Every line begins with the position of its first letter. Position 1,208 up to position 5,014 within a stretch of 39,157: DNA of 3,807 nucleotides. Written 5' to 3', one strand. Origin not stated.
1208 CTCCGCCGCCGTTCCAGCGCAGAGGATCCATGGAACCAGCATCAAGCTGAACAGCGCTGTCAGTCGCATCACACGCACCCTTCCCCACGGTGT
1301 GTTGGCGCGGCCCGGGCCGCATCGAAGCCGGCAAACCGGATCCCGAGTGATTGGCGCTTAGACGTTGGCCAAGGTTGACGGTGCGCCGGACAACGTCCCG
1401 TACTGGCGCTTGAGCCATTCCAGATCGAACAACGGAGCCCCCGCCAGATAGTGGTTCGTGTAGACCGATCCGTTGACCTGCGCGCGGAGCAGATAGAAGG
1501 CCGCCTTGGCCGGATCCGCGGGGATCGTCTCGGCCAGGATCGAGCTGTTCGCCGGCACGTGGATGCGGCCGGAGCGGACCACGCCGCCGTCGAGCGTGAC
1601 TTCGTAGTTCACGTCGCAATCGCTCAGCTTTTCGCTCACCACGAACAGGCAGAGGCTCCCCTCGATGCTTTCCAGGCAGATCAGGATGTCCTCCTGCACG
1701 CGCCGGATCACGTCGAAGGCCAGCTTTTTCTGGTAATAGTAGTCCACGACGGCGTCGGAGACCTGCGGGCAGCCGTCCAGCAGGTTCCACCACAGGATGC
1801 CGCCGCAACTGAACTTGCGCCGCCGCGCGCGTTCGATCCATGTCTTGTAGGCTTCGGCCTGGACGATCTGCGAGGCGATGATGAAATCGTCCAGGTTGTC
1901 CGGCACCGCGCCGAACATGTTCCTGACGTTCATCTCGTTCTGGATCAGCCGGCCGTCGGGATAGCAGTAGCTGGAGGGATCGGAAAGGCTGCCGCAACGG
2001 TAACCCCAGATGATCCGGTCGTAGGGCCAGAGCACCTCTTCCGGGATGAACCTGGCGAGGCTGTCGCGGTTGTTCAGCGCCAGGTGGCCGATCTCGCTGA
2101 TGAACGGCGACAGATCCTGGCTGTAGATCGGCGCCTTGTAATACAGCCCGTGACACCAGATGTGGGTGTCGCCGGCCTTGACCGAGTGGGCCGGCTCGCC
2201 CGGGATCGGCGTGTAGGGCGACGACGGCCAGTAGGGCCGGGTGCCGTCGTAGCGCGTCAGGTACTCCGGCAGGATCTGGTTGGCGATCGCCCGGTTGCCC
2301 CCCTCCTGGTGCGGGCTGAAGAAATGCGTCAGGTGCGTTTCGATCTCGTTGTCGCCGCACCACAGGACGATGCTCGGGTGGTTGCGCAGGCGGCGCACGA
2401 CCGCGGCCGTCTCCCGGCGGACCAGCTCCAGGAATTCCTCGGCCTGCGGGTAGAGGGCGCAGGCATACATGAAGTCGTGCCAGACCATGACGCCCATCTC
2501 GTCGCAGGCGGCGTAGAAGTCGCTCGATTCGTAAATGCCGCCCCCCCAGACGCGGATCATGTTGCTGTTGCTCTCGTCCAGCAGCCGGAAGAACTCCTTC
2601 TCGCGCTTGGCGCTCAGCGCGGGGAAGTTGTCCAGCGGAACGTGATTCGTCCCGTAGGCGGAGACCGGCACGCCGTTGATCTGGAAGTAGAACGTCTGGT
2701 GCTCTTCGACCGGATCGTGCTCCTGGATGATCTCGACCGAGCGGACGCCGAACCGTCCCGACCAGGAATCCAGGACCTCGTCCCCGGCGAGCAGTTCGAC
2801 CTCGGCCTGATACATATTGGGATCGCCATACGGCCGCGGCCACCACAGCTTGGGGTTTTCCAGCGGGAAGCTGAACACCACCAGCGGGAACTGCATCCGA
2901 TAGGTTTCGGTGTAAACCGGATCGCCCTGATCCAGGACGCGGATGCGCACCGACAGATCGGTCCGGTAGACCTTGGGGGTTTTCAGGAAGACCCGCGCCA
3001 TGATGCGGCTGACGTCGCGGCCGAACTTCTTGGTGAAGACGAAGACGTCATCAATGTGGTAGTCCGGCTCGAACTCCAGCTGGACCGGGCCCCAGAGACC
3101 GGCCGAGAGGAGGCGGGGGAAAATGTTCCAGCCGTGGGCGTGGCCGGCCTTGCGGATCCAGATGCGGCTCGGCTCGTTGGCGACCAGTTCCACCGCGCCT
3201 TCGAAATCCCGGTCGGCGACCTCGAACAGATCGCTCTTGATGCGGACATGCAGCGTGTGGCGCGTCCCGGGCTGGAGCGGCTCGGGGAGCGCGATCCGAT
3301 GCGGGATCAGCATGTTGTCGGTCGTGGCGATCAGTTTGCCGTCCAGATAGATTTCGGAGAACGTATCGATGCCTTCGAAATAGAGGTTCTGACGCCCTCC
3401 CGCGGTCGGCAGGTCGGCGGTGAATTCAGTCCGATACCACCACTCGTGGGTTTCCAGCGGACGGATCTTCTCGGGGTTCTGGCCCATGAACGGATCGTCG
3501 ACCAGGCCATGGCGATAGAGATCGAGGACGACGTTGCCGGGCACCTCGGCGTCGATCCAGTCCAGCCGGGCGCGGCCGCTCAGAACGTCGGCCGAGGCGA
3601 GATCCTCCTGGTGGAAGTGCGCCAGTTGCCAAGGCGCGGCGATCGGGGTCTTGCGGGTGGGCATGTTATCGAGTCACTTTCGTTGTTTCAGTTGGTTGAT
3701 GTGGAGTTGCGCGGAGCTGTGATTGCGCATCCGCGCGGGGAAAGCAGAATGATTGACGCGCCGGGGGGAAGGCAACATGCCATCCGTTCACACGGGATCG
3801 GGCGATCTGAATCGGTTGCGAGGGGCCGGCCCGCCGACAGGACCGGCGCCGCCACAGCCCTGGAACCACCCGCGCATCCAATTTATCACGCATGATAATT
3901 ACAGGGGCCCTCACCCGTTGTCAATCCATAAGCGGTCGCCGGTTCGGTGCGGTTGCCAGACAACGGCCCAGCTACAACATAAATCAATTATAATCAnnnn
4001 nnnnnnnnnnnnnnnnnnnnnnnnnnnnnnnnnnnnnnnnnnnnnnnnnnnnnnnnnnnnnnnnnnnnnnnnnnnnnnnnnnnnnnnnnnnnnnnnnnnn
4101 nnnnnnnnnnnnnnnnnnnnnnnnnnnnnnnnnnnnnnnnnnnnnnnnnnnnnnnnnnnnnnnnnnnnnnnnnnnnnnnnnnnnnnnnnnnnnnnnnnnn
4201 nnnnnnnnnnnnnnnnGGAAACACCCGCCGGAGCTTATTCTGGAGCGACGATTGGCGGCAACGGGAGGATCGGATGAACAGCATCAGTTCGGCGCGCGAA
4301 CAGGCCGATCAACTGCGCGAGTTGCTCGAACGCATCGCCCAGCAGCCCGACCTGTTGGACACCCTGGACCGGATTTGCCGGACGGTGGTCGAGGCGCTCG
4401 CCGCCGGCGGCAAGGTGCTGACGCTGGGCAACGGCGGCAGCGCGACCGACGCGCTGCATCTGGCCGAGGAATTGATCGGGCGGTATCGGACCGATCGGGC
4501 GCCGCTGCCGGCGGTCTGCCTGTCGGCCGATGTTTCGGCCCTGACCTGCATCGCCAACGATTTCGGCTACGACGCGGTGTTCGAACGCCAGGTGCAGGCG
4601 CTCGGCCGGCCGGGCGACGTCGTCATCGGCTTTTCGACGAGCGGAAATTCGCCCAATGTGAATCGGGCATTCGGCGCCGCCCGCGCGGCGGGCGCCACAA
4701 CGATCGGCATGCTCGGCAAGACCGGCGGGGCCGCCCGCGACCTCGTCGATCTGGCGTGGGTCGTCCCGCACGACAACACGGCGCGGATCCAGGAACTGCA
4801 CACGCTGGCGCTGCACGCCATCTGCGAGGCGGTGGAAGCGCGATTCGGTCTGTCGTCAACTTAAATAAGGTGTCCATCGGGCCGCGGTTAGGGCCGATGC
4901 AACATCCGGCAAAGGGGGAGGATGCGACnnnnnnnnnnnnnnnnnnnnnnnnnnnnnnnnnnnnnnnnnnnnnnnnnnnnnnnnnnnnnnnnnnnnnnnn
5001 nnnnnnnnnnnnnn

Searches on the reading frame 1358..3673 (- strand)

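Call 87: search_protein_families(library=pfam, proteins=[window:1358-3673:-], max_evalue=0.0001)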
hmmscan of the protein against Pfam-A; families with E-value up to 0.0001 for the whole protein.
window:1358-3673:- (771 aa): 2 families
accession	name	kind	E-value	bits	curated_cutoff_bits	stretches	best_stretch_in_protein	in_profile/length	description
PF22666.2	Glyco_hydro_2_N2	-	2.2e-36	125.8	27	1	32-194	10-166/167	Glycosyl hydrolase 2 galactose-binding domain-like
PF00703.27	Glyco_hydro_2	-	9.4e-12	46.1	23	1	206-311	2-109/109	Glycosyl hydrolases family 2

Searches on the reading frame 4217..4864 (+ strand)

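Call 87: search_protein_families(library=pfam, proteins=[window:4217-4864:+], max_evalue=0.0001)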
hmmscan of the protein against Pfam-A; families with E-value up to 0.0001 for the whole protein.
window:4217-4864:+ (215 aa): 1 family
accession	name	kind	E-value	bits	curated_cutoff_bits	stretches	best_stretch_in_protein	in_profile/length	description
PF13580.11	SIS_2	-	6.9e-24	84.9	27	1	31-167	4-138/138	SIS domain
